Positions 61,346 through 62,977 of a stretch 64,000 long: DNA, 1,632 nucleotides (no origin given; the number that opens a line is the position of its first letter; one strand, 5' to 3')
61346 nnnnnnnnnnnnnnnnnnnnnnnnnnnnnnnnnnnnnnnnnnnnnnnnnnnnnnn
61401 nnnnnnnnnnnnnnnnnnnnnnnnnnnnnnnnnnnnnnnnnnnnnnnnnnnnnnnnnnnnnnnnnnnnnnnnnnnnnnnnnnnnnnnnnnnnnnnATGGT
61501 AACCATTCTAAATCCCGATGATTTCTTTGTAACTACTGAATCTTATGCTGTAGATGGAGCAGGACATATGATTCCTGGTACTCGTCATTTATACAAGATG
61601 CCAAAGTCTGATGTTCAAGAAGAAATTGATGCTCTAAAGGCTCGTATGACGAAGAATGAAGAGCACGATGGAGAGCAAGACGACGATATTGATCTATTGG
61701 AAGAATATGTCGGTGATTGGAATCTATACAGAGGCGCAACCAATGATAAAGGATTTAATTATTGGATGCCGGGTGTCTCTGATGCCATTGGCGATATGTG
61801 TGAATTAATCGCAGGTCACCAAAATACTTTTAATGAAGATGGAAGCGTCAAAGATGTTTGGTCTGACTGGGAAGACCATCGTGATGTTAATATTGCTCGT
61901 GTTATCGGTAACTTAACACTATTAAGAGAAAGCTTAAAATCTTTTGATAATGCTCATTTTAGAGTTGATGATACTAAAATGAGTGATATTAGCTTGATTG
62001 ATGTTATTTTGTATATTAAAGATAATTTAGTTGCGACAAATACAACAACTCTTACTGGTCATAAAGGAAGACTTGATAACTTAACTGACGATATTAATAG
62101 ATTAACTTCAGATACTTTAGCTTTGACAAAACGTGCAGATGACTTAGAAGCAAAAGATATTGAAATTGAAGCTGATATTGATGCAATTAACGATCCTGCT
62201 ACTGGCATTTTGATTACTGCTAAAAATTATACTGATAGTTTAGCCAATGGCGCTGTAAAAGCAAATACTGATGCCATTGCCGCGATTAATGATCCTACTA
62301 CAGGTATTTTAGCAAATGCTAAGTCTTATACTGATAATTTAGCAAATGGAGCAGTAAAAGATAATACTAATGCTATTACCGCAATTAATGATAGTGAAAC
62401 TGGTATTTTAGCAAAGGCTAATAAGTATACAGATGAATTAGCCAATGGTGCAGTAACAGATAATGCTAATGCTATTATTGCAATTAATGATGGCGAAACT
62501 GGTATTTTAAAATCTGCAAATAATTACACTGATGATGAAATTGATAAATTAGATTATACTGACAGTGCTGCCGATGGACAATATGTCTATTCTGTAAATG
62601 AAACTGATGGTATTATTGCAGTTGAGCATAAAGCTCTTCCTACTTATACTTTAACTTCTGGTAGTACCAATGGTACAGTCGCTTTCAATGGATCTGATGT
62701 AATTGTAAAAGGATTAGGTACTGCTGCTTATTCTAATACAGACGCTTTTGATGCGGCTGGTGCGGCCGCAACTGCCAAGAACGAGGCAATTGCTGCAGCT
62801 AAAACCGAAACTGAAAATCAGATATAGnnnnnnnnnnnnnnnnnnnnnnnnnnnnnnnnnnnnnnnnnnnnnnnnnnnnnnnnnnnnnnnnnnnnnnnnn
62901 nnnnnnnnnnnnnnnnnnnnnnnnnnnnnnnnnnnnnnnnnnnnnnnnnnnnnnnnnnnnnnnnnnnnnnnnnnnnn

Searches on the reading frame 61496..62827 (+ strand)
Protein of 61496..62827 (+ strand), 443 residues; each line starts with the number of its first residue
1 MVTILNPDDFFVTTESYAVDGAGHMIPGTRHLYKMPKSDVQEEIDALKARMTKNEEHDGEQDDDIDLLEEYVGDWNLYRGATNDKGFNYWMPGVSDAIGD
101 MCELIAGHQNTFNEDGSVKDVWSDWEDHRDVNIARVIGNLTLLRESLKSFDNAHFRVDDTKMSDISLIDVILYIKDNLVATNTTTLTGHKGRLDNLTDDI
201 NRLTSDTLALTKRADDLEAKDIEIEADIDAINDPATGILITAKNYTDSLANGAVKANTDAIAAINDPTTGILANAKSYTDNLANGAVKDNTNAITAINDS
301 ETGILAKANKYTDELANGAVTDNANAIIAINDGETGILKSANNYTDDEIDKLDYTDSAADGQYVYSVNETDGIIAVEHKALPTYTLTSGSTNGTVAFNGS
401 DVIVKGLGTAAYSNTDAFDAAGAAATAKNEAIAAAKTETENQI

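Call 9: search_protein_families(library=phrogs, proteins=[window:61496-62827:+], max_evalue=0.001)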
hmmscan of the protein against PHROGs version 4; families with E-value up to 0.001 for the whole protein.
window:61496-62827:+ (443 aa): 0 families

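Call 10: search_protein_families(library=pfam, proteins=[window:61496-62827:+], max_evalue=0.001)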
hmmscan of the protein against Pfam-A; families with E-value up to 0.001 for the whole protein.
window:61496-62827:+ (443 aa): 0 families

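Call 22: find_encoding_contigs(protein=window:61496-62827:+, flank=10000, max_places=4)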
Protein window:61496-62827:+ (443 aa): 21 contigs read that carry it; 3 places shown.
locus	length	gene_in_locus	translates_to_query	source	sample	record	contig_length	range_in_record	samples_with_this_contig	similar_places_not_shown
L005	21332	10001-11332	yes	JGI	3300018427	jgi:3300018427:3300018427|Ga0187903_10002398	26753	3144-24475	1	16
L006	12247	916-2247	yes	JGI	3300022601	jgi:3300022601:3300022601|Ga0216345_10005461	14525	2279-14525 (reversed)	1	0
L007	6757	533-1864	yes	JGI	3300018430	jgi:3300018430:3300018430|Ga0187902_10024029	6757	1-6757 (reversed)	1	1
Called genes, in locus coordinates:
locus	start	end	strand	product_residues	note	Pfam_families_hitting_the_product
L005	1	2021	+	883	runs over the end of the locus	-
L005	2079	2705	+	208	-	-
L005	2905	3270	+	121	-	-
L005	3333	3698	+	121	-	-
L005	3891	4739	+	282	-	-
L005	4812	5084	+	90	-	-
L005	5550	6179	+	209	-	-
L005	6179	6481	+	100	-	-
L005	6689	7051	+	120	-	-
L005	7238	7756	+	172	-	-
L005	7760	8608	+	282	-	-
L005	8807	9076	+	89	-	-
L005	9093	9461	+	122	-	-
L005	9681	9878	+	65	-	-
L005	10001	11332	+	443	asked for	-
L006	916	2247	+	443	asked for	-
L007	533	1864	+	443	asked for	-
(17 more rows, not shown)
